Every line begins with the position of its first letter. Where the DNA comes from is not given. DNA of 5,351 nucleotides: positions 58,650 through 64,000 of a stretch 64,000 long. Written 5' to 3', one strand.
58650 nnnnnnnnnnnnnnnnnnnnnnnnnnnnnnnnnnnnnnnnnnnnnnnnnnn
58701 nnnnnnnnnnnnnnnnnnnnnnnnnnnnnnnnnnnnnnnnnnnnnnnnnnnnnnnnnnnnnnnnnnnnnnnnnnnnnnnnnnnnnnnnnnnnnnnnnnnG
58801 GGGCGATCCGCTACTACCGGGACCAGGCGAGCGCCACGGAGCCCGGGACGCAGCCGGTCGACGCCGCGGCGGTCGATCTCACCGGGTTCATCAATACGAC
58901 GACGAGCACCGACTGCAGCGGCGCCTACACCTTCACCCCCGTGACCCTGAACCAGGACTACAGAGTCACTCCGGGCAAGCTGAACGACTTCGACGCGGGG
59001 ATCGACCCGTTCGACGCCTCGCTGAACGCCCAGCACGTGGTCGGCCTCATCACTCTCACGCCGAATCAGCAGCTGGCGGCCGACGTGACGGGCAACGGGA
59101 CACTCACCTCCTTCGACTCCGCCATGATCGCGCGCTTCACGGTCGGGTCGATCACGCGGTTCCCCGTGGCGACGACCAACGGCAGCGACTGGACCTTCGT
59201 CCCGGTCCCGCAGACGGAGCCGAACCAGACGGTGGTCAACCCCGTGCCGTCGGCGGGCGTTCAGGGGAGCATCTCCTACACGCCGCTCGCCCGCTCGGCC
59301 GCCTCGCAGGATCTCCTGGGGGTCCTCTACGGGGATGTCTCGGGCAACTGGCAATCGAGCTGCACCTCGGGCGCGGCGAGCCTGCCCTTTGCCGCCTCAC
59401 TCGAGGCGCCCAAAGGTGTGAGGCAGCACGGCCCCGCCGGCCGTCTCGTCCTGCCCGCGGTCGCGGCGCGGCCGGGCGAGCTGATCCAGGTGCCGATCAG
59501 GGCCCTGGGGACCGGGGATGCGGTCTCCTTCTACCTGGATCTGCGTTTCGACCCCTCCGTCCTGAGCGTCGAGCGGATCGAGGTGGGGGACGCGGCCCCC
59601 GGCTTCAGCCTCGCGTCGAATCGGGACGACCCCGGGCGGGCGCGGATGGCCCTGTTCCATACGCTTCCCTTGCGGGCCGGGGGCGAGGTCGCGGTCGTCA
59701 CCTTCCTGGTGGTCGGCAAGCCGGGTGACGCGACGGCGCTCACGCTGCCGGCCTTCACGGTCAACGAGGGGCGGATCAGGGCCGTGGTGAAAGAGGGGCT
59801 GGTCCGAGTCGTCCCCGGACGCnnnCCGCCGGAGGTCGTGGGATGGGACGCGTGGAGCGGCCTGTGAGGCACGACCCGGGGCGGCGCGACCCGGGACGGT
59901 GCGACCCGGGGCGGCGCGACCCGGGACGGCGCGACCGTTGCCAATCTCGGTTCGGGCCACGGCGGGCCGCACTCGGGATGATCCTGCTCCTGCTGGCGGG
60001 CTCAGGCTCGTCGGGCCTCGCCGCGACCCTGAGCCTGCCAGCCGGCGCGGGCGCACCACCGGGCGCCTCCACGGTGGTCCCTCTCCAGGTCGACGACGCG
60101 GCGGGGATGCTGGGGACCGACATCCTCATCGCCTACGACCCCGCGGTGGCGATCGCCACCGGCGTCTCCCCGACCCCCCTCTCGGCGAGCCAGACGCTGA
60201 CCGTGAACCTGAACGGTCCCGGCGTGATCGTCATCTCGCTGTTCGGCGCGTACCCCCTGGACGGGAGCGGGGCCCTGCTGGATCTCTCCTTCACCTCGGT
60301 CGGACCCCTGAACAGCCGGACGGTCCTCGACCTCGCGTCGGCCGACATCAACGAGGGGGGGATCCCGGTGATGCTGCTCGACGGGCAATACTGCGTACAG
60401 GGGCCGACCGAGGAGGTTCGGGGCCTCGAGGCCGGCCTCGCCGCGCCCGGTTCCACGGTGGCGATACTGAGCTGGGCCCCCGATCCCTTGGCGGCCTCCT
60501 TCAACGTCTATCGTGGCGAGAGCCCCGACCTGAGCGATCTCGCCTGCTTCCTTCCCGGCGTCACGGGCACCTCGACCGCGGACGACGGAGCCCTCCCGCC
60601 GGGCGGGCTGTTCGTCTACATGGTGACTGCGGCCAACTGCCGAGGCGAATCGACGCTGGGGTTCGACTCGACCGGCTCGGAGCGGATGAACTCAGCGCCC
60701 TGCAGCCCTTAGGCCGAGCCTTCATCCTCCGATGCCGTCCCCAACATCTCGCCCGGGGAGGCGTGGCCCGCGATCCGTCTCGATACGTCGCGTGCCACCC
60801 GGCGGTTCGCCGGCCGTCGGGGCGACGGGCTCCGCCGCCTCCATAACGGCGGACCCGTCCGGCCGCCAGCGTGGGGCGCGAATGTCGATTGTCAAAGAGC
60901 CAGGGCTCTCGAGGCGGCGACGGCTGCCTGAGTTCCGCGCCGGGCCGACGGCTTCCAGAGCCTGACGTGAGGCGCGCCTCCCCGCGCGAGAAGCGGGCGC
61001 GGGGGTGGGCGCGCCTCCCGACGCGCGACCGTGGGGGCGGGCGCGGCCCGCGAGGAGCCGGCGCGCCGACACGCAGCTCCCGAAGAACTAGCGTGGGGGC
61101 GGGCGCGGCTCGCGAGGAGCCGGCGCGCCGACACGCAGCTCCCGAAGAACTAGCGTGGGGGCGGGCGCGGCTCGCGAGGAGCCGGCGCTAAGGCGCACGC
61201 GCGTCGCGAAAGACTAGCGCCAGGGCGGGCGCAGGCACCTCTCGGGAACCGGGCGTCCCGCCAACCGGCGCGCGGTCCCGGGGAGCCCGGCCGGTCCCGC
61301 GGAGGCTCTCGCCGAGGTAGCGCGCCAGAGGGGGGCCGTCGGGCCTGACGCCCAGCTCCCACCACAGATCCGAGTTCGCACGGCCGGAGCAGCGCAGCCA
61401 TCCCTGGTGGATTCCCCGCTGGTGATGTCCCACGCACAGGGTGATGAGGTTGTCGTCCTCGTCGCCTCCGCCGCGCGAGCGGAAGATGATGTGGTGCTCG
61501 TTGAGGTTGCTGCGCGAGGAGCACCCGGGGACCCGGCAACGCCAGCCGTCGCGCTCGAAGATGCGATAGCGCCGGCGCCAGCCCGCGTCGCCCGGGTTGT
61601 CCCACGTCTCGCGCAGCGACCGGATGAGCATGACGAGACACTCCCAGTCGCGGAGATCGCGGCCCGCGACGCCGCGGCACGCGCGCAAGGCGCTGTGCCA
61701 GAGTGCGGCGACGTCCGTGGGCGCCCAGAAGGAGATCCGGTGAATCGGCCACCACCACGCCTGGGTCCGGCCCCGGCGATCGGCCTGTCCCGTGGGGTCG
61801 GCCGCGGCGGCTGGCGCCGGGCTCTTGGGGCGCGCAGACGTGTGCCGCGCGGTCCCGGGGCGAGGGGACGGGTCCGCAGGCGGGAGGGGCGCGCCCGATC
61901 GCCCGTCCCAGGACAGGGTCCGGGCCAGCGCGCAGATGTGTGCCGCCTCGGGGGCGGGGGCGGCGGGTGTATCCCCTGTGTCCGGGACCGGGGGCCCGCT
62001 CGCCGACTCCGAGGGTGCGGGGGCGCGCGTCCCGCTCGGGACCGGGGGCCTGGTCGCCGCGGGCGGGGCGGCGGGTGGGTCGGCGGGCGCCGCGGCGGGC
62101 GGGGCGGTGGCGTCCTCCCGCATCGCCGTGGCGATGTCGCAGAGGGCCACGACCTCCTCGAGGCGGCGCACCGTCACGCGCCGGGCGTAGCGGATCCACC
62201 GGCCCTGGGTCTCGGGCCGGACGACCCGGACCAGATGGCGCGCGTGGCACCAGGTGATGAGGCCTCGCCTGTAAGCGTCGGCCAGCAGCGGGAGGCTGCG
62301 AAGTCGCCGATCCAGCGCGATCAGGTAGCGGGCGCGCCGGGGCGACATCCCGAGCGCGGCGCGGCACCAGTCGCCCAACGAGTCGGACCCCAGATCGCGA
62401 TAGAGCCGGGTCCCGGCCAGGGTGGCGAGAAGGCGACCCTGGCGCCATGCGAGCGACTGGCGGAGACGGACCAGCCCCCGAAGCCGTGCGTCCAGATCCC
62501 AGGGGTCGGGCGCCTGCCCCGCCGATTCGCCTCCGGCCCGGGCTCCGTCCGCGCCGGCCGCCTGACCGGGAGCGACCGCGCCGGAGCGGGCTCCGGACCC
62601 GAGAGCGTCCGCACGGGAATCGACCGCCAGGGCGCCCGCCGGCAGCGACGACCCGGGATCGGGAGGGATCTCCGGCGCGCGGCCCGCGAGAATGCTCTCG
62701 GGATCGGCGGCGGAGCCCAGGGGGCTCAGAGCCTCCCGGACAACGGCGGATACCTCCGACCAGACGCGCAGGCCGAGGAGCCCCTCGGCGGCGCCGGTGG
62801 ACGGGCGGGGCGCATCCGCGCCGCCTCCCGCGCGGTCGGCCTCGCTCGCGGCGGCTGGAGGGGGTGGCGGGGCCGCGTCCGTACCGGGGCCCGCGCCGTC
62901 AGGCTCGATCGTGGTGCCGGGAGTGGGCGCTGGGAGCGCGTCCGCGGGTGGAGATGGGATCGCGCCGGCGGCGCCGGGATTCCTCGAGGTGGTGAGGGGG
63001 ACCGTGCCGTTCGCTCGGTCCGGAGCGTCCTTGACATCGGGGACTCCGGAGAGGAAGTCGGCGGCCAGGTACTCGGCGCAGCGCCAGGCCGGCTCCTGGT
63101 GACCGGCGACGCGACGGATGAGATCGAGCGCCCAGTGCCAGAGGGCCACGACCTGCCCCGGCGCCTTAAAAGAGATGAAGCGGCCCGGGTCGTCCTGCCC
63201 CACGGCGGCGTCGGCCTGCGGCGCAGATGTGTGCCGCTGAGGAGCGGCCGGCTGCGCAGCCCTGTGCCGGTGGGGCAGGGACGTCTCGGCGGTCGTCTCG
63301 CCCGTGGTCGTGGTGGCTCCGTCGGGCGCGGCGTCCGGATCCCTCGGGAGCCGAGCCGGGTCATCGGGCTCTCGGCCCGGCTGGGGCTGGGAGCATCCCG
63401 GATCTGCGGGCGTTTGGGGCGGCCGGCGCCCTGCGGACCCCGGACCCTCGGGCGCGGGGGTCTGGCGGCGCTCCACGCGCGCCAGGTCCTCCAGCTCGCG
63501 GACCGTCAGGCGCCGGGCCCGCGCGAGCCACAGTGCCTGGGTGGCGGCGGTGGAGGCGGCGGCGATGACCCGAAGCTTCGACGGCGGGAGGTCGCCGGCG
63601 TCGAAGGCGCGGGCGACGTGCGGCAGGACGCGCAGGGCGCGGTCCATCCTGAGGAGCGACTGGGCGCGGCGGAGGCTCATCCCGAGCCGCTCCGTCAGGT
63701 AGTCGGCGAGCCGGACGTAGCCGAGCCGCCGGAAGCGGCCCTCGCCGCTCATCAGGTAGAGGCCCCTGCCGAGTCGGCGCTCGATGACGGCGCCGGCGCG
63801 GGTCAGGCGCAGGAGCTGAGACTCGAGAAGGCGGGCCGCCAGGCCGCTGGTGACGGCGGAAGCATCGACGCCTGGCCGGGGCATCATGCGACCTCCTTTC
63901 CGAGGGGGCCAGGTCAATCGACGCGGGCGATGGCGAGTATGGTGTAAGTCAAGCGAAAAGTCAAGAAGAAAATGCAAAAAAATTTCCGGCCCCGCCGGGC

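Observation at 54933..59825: Unusual domain mosaic in the 1630-aa surface protein, including an unrecognised roughly 450-aa N-terminal domain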

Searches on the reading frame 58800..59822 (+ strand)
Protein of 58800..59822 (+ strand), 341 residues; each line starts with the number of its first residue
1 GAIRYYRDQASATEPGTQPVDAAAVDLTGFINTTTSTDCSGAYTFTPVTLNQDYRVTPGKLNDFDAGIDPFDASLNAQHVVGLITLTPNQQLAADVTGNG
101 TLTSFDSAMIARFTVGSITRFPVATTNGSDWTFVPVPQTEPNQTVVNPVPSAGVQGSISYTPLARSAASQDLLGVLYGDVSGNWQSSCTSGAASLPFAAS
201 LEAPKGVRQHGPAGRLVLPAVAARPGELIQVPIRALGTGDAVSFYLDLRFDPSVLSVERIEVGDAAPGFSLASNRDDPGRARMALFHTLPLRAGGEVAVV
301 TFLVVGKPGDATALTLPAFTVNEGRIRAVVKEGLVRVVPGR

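Call 8: search_protein_families(library=pfam, proteins=[window:58800-59822:+], max_evalue=10)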
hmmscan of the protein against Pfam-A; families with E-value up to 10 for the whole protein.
window:58800-59822:+ (341 aa): 4 families
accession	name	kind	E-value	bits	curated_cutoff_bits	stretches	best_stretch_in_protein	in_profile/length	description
PF00963.24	Cohesin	-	0.00023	21.8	24.1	1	216-307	3-104/139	Cohesin domain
PF00404.24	Dockerin_1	-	0.00067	20.3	22.9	1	65-112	7-54/57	Dockerin type I domain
PF17210.9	SdrD_B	-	0.034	14.8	29.7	1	13-60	20-66/112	SdrD B-like domain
PF13620.12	CarboxypepD_reg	-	0.076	13.8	32.3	1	15-57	9-53/82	Carboxypeptidase regulatory-like domain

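Call 54: find_homologous_proteins(query=window:58800-59822:+, max_evalue=0.001)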
Query window:58800-59822:+ (341 aa): 24 proteins with E <= 0.001 among 8000 candidates.
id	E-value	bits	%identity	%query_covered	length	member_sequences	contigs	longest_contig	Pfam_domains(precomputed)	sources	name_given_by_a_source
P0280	3.1e-112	393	54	100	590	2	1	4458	PF00963.25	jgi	jgi:hypothetical protein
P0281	1.8e-88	315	53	90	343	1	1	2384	PF00963.25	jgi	jgi:hypothetical protein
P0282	1.7e-86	308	48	100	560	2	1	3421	PF00963.25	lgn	-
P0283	7.0e-83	297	56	76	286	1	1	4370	PF00963.25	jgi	jgi:hypothetical protein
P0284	3.4e-38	150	34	90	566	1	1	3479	PF00963.25,PF18962.8,PF13860.13,PF13620.13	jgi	-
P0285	3.9e-35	140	35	89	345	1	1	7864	-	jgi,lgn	-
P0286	2.0e-34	137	33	99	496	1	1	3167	PF00404.25,PF00963.25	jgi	jgi:hypothetical protein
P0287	4.6e-34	136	35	85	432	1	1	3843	PF00404.25,PF00963.25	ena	-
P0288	7.5e-32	129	38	54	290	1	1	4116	PF00404.25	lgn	-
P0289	5.5e-31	126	36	78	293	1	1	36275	PF00404.25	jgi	-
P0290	2.5e-30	124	31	96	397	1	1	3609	-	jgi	jgi:hypothetical protein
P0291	2.0e-29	121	34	96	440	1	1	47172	PF00526.24,PF00404.25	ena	-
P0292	1.6e-27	115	41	54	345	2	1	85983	PF00404.25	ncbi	ncbi:MAG: dockerin type I repeat-containing protein [Candidatus Binatia bacterium]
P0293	7.9e-25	106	33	95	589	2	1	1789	PF00404.25,PF00963.25,PF13620.13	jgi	-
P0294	1.1e-24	105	33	97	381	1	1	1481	-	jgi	jgi:hypothetical protein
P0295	4.1e-21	94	31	90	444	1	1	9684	PF00963.25,PF13620.13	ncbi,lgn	-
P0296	1.6e-20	92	28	95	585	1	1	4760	PF00963.25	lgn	-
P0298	3.9e-9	54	29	32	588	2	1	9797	PF13715.13,PF00963.25,PF18962.8,PF08308.18,PF15976.12,PF13860.13,PF13620.13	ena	-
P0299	9.7e-9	53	52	18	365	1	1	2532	PF00404.25,PF18962.8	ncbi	ncbi:MAG TPA: T9SS type A sorting domain-containing protein, partial [Bacteroidota bacterium]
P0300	2.6e-8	51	38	31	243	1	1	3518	PF00404.25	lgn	-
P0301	3.0e-8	51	46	20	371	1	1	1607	PF13585.13,PF00404.25,PF13860.13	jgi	-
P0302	5.5e-8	50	58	16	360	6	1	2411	PF13585.13,PF00404.25,PF13860.13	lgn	-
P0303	2.1e-7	49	53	18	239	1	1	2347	PF00404.25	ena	-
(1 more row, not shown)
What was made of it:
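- Homologues pass Pfam for both modules (call 54).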

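Call 56: search_solved_structures(query=A4, max_evalue=1, show_alignments=2)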
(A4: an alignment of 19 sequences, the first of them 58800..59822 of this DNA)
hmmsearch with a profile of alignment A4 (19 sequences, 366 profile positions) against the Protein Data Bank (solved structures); distinct sequences matched with E-value up to 1: 53.
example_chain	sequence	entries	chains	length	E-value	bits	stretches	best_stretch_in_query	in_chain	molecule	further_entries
8x39_A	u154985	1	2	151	1.1e-10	44.1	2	92-143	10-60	Serine protease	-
8x3a_A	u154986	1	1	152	1.2e-10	44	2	92-143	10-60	Serine protease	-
2xdh_A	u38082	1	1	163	1.2e-10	44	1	239-336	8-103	COHESIN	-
4uyq_B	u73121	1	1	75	9.1e-09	37.8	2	119-152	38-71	Cellulosomal scaffoldin adaptor protein B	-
4uyp_B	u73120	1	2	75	9.1e-09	37.8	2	121-151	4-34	Cellulosomal scaffoldin adaptor protein B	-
3l8q_A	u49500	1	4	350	2.4e-08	36.4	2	233-279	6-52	Cellulosomal scaffoldin adaptor protein B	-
4ums_A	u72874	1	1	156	1.7e-06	30.3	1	235-328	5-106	CELLULOSOMAL ANCHORING SCAFFOLDIN B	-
6kg8_A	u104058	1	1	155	1.8e-06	30.2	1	230-339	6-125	Probably cellulosomal scaffolding protein, secreted cellulose-binding and cohesin domain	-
6kgc_A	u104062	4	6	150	2.5e-06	29.8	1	231-338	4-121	Probably cellulosomal scaffolding protein, secreted cellulose-binding and cohesin domain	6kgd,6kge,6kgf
4uyp_A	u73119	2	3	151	1.1e-05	27.7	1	236-330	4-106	Cellulosomal scaffoldin anchoring protein C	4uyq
5m2o_B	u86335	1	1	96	1.5e-05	27.3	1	93-150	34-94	Group I Dockerin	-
1g1k_A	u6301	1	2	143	3.9e-05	25.9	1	235-338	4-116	SCAFFOLDING PROTEIN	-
2vn5_A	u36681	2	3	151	4.4e-05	25.7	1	235-337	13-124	SCAFFOLDING PROTEIN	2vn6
5lxv_A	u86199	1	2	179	4.4e-05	25.7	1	234-294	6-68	Scaffoldin C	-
9c7v_B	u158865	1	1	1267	6.7e-05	25.1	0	20-97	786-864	BOS complex subunit NOMO2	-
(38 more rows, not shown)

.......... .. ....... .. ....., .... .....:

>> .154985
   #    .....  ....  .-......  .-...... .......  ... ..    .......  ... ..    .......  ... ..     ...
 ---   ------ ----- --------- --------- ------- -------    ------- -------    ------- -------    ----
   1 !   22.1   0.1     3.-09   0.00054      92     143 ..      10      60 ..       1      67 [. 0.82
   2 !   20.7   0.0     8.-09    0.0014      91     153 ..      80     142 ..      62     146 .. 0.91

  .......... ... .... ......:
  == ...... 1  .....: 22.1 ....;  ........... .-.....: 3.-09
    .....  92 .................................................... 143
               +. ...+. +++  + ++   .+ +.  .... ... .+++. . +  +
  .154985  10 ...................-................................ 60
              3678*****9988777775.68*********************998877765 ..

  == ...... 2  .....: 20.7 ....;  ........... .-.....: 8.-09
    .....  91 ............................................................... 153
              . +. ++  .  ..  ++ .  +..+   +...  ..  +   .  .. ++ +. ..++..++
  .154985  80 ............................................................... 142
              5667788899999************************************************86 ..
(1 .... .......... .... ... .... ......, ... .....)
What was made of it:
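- On Cohesin (Pfam PF00963): The second cohesin alone scores 21.8 bits (call 8), but the family profile hits about 30 solved cohesins, the best being 2xdh at 1.2e-10 (call 56).
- On Dockerin type I (Pfam PF00404): However, the 19-sequence family profile hits solved dockerins at 1.1e-10 to 8.7e-4 (call 56), and 11 homologues carry precomputed PF00404 (call 54).
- Closest known: Cellulosomal adaptor scaffoldins. Same: Solved ScaB-type dockerins and cohesins are among the profile hits (4uyq, 4uyp, 3l8q; call 56).
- The family profile hits solved dockerins and cohesins at 1e-10 to 1e-5 (call 56).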

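Call 62: find_encoding_contigs(protein=P0291, flank=8000, max_places=2)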
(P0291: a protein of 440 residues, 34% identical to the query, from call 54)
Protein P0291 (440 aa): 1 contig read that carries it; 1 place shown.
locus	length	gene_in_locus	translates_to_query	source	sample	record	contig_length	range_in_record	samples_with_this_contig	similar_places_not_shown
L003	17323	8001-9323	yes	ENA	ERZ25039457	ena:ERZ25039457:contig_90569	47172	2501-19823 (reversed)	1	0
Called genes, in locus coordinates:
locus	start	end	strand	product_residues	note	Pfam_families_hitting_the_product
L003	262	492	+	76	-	-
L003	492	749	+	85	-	-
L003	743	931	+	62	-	PF13428:TPR_14 (weak), PF13432:TPR_16 (weak)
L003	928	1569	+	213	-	-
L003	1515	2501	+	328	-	-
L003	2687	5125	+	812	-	PF00932:LTD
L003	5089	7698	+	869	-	PF00526:Dicty_CTDC (faint), PF24517:CBM96 (weak)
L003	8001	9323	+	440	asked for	PF00526:Dicty_CTDC (weak), PF00404:Dockerin_1 (faint)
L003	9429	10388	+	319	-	-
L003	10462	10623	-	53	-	-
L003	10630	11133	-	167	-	-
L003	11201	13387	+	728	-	PF13385:Laminin_G_3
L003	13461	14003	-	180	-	-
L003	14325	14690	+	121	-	-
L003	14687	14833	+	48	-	-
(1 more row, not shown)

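Call 63: find_encoding_contigs(protein=P0280, flank=8000, max_places=2)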
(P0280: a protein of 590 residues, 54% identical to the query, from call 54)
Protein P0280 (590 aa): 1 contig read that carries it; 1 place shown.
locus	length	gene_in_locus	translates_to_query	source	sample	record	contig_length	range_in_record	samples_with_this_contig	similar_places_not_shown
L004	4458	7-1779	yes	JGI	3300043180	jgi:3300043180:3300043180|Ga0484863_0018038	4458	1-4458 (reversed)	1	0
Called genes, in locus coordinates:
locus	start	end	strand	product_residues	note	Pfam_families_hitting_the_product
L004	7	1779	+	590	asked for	PF00963:Cohesin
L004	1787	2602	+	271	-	-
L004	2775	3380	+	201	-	-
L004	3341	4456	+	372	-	?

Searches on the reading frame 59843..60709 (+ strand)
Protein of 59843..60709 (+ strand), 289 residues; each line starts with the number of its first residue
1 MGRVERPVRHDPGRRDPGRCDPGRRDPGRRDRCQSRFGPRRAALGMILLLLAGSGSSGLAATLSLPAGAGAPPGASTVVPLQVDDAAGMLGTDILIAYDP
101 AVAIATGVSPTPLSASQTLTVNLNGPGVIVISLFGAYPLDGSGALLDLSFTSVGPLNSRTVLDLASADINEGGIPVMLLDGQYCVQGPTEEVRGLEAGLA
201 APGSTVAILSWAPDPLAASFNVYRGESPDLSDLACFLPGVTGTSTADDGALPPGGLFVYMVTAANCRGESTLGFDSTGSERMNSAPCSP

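Call 24: search_protein_families(library=pfam, proteins=[window:59843-60709:+], max_evalue=0.01)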
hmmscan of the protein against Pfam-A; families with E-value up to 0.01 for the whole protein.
window:59843-60709:+ (289 aa): 1 family
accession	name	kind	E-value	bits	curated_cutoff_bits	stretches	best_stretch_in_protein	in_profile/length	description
PF00963.24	Cohesin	-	0.00034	21.2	24.1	1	68-151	8-100/139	Cohesin domain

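Call 42: list_cluster_members(proteins=[P0235, window:59843-60709:+])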
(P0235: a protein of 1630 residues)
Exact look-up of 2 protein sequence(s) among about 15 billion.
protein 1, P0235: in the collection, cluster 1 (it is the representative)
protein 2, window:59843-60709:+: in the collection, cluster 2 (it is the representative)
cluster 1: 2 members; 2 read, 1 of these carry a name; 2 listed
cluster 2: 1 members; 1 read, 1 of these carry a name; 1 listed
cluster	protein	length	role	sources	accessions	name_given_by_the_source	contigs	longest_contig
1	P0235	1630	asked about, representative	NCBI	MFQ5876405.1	MAG: cohesin domain-containing protein [Acidobacteriota bacterium]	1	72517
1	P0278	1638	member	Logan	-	-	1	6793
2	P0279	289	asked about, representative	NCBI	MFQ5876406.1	MAG: cohesin domain-containing protein [Acidobacteriota bacterium]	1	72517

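Call 45: search_protein_families(library=ncbifam, proteins=[window:59843-60709:+], max_evalue=0.1)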
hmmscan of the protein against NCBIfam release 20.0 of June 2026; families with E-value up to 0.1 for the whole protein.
window:59843-60709:+ (289 aa): 0 families

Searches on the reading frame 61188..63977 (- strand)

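Call 24: search_protein_families(library=pfam, proteins=[window:61188-63977:-], max_evalue=0.01)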
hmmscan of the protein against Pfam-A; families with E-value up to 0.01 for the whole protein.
window:61188-63977:- (929 aa): 2 families
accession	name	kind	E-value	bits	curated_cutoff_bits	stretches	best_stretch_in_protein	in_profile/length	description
PF01844.29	HNH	-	0.0004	20.9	21.4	1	820-849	5-38/47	HNH endonuclease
PF17762.8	HTH_ParB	-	0.0017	18.9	22.6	0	558-611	42-98/102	ParB HTH domain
